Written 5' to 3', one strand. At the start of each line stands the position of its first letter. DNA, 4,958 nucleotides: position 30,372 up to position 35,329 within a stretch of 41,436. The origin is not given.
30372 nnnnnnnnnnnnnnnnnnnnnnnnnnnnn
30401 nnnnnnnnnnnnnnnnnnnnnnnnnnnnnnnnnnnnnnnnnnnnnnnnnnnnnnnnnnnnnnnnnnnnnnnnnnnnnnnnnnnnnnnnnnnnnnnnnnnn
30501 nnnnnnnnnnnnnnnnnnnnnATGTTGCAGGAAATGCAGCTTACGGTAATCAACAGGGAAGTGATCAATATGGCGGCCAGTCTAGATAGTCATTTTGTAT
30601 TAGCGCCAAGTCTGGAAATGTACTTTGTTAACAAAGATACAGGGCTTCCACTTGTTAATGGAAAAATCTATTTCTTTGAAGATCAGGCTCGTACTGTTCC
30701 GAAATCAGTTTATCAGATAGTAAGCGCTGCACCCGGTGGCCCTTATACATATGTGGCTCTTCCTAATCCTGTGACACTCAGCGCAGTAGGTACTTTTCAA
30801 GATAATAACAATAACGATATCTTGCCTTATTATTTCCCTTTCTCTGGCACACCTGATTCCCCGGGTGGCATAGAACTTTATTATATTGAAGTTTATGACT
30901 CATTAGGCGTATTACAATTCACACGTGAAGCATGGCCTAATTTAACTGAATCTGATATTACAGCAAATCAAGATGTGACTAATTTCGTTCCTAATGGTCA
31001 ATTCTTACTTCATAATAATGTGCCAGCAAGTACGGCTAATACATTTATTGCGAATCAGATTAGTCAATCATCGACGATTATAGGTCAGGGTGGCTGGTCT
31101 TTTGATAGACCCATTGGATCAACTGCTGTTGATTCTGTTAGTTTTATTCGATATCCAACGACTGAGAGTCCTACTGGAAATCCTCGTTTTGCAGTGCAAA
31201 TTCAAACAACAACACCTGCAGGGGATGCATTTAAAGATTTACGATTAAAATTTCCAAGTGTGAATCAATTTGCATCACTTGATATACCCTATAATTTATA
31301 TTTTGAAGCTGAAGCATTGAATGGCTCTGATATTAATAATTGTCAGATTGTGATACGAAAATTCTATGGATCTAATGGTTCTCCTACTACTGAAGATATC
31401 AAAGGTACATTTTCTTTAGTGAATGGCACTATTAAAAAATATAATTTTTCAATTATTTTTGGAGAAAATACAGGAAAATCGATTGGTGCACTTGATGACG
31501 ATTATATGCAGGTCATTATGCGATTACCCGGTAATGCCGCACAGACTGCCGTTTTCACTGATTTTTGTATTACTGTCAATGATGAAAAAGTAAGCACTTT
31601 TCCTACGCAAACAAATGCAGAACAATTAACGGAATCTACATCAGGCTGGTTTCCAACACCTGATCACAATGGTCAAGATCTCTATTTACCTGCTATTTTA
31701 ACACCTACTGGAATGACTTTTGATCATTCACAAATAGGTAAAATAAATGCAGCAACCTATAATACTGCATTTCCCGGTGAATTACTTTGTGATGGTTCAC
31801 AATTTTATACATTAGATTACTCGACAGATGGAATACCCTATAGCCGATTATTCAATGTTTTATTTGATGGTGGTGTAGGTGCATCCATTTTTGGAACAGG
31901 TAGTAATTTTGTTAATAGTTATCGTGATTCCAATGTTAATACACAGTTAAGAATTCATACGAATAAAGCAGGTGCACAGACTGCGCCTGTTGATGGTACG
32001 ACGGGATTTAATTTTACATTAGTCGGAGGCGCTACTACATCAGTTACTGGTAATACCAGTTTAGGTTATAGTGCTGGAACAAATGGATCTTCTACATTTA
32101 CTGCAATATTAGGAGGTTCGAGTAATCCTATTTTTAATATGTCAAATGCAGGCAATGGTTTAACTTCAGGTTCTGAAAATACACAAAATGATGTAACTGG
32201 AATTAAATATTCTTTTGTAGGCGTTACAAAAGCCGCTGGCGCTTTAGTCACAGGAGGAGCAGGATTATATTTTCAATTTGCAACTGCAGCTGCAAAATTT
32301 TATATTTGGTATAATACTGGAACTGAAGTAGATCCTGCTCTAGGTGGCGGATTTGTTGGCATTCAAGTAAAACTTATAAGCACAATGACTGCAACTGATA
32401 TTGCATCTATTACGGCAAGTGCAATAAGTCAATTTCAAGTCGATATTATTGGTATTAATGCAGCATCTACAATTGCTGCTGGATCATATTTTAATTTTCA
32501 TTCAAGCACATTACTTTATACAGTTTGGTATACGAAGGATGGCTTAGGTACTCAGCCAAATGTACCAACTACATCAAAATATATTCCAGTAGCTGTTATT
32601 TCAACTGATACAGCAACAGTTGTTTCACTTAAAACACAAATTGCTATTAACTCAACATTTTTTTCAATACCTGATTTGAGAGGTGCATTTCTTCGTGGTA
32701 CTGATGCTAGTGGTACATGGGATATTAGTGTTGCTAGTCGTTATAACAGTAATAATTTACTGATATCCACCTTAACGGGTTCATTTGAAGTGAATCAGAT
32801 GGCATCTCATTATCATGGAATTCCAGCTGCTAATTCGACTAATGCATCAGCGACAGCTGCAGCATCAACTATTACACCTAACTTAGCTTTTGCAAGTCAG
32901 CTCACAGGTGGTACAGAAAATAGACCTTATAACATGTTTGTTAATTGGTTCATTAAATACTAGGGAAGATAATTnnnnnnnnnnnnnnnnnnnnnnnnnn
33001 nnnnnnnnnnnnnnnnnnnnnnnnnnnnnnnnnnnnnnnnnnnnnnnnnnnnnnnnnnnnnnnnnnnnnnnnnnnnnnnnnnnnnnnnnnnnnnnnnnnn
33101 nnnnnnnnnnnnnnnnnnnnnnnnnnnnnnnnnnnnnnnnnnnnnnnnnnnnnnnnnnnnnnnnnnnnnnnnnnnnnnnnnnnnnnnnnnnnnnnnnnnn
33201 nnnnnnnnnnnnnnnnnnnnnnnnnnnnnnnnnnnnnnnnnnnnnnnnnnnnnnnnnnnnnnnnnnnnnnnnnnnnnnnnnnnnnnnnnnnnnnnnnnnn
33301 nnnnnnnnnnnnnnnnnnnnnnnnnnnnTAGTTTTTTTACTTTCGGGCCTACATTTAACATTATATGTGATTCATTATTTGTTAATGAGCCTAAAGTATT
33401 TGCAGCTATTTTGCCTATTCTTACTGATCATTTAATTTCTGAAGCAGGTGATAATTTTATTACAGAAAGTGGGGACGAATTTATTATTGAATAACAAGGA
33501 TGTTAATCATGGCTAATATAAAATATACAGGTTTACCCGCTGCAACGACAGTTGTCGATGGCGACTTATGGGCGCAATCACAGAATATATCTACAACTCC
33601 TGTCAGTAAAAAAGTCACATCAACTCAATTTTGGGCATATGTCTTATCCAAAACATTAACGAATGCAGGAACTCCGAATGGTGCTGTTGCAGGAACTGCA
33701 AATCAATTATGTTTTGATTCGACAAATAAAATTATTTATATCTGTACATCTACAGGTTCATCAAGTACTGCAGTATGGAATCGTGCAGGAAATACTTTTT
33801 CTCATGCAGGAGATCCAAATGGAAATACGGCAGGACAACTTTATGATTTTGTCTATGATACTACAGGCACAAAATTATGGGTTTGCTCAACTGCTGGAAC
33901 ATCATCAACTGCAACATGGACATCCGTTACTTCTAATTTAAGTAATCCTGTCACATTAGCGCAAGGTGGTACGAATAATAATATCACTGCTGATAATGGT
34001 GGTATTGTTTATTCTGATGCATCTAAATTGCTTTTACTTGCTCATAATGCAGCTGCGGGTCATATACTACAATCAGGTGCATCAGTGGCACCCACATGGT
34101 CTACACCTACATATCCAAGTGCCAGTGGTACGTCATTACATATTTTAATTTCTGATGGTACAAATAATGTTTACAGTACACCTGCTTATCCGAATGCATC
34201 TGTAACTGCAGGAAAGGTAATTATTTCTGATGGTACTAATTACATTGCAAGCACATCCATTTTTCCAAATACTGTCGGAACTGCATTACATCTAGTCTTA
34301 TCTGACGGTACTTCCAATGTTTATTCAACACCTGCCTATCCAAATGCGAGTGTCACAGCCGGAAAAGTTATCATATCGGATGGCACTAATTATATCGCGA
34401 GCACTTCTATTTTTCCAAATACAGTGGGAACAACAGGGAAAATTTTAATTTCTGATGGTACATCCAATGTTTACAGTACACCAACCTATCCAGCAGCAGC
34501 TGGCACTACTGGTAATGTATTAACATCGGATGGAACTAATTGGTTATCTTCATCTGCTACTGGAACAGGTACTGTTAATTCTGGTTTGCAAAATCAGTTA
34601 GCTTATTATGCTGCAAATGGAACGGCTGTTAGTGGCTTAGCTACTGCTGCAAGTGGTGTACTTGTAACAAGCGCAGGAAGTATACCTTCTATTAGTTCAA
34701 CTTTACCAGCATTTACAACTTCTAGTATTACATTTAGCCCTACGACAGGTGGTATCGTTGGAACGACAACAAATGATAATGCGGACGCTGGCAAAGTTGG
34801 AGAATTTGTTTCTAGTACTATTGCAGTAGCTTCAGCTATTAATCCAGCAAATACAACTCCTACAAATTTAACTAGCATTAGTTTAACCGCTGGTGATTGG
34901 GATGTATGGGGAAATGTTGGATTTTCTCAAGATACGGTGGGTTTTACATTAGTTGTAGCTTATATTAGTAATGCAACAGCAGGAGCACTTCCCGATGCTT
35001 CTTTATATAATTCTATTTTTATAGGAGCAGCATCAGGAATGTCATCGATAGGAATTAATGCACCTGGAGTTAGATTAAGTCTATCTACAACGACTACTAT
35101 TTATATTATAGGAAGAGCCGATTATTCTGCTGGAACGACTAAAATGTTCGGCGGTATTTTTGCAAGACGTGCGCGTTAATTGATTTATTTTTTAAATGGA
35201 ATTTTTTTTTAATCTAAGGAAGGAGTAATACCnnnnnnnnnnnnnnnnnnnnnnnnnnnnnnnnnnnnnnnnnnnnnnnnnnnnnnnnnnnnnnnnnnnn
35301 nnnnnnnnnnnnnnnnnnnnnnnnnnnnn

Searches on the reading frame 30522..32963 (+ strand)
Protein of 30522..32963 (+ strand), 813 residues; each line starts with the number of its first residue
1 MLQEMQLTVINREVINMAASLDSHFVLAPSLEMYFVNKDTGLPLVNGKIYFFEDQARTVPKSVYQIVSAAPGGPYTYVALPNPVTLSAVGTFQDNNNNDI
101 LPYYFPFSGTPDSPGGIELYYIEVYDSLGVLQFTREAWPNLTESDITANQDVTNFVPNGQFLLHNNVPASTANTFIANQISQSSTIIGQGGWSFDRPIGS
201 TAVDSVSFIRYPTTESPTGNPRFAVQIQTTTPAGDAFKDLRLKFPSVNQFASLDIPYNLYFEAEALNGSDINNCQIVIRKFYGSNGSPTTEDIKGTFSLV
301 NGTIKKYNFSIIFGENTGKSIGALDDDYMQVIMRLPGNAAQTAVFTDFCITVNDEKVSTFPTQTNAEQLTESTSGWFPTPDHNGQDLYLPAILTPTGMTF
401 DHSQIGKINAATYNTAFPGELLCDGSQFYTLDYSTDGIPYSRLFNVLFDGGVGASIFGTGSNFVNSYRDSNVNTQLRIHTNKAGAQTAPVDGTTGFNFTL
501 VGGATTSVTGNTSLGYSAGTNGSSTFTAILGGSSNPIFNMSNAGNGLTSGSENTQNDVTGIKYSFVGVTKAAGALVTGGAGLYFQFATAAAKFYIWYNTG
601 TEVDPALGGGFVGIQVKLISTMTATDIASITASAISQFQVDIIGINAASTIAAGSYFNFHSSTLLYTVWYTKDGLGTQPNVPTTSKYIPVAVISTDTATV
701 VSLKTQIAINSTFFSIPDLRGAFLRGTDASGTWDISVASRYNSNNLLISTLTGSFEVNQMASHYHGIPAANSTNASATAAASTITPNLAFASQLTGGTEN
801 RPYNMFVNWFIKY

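Call 111: search_protein_families(library=phrogs, max_evalue=0.001, proteins=[window:30522-32963:+])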
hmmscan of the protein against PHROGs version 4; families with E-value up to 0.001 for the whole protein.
window:30522-32963:+ (813 aa): 2 families
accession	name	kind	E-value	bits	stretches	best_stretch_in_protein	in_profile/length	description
phrog_327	-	tail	5.7e-05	23.6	1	686-812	319-440/618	tail protein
phrog_20472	-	unknown function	0.00056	20.3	0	714-811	265-363/366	-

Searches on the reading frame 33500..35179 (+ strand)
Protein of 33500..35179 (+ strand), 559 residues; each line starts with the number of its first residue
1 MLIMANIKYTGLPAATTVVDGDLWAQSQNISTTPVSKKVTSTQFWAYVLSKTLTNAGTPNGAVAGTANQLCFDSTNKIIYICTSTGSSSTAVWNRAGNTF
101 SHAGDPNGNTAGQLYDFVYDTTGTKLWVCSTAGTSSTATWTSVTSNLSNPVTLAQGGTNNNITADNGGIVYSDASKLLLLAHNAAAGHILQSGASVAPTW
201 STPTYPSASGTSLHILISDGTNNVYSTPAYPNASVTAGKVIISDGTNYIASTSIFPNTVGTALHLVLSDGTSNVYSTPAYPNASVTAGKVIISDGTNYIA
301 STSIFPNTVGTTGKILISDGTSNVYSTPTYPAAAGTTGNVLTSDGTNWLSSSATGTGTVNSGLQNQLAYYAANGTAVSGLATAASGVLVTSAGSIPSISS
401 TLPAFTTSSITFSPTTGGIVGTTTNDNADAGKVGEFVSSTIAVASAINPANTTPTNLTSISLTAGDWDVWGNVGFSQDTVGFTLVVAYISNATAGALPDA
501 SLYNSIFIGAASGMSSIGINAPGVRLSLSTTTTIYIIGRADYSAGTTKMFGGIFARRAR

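Call 111: search_protein_families(library=phrogs, max_evalue=0.001, proteins=[window:33500-35179:+])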
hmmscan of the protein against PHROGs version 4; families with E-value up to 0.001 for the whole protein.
window:33500-35179:+ (559 aa): 1 family
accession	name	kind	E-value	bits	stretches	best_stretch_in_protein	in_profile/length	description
phrog_2482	-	unknown function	0.00021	22.3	0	260-275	9-24/61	-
